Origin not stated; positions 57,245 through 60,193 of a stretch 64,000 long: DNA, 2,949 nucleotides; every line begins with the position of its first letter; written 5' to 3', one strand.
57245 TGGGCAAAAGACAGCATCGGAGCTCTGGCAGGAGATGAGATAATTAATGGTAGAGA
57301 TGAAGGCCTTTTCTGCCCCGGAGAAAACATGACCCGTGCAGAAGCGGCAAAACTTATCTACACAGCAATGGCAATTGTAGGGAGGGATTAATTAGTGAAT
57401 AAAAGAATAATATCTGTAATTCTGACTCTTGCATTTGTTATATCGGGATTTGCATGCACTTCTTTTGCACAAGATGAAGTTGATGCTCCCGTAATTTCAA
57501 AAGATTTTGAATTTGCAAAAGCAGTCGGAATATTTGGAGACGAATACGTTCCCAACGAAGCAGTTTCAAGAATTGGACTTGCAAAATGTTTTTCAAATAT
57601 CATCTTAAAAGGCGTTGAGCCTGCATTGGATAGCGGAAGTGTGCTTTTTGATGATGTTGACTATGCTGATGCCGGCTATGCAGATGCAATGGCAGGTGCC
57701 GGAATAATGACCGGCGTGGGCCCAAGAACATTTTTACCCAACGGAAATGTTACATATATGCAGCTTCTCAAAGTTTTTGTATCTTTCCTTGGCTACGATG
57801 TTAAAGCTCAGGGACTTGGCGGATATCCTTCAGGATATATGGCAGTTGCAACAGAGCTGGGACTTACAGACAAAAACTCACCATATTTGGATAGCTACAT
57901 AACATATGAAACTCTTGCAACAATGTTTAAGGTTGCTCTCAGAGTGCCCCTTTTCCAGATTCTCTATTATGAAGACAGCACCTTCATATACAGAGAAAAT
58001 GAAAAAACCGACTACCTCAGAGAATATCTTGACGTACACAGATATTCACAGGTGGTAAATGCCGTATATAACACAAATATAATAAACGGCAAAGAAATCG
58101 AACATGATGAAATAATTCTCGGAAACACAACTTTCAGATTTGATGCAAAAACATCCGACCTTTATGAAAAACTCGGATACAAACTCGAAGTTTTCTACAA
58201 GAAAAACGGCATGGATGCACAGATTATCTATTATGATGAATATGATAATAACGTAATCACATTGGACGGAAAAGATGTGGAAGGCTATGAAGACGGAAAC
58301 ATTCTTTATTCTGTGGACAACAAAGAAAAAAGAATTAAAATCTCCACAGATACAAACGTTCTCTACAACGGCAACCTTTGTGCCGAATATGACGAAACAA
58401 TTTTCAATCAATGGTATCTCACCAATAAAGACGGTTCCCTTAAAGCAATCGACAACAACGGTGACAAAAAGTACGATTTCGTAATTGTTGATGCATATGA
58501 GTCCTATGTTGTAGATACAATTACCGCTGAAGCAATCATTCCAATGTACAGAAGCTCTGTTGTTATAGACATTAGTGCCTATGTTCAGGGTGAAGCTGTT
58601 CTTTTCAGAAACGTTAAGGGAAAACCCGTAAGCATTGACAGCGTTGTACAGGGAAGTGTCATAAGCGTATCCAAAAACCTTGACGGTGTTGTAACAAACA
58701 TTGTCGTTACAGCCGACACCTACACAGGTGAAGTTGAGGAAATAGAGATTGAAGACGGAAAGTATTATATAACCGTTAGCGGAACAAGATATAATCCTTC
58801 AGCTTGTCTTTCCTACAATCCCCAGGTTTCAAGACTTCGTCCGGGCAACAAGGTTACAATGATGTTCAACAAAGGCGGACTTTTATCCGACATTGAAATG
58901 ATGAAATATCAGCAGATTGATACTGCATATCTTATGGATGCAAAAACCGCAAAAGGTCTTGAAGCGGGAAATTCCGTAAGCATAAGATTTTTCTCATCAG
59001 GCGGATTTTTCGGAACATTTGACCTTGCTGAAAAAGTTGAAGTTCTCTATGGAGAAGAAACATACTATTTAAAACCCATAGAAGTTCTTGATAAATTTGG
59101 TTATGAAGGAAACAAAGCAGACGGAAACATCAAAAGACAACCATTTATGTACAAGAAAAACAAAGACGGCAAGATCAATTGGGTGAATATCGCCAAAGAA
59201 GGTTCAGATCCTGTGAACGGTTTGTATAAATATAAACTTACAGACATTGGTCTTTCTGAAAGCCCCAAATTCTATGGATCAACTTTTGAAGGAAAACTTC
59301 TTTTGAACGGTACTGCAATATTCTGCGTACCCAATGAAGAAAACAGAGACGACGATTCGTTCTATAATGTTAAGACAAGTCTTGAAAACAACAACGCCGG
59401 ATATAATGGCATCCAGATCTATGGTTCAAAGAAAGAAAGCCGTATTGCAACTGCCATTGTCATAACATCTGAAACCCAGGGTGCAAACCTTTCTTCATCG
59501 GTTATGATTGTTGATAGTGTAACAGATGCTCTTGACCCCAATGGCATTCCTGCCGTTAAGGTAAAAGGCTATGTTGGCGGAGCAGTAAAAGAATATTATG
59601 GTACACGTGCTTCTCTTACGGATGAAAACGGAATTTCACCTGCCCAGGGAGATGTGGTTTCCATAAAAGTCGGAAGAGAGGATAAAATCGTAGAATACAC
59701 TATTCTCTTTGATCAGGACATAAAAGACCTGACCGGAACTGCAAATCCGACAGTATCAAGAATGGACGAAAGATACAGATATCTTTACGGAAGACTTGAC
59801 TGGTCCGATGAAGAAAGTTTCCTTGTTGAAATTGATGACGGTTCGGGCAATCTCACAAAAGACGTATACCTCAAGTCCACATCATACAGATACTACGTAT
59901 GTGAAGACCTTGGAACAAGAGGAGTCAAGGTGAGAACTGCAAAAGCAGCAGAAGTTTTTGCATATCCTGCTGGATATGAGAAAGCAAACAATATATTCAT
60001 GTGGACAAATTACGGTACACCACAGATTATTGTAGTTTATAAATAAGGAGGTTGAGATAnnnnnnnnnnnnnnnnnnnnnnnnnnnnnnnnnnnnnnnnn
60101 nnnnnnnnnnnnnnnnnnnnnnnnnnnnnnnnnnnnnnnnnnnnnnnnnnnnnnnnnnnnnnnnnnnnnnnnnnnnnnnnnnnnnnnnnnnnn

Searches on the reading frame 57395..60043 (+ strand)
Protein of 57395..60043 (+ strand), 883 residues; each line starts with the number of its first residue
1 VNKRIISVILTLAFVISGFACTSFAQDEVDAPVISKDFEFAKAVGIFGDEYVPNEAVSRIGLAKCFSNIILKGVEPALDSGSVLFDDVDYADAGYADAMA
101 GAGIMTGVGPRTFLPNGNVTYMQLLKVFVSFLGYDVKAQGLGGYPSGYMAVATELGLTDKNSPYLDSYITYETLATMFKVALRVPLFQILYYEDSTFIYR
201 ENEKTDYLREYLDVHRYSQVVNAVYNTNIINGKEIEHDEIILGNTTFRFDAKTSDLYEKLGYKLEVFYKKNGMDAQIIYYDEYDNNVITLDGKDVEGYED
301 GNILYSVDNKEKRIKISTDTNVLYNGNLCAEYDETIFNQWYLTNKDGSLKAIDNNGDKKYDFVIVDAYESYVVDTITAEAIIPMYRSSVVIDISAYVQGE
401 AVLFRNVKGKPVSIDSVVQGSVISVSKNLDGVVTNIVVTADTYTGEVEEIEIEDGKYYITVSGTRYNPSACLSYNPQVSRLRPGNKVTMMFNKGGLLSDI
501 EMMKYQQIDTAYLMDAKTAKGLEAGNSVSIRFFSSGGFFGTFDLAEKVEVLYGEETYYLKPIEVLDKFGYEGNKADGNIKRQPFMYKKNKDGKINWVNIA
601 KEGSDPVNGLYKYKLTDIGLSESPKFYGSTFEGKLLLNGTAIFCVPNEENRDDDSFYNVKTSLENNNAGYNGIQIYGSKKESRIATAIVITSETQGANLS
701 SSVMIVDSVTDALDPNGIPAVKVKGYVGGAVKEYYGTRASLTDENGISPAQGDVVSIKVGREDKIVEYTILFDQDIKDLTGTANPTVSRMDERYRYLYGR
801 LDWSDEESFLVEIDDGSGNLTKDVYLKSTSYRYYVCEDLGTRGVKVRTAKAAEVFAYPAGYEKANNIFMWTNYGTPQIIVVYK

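Call 6: search_protein_families(library=pfam, proteins=[window:57395-60043:+], max_evalue=0.01)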
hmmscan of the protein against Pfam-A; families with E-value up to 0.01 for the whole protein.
window:57395-60043:+ (883 aa): 1 family
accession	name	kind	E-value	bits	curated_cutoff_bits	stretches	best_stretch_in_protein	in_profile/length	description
PF00395.25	SLH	-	6.4e-07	29.7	20.8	1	85-124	2-43/44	S-layer homology domain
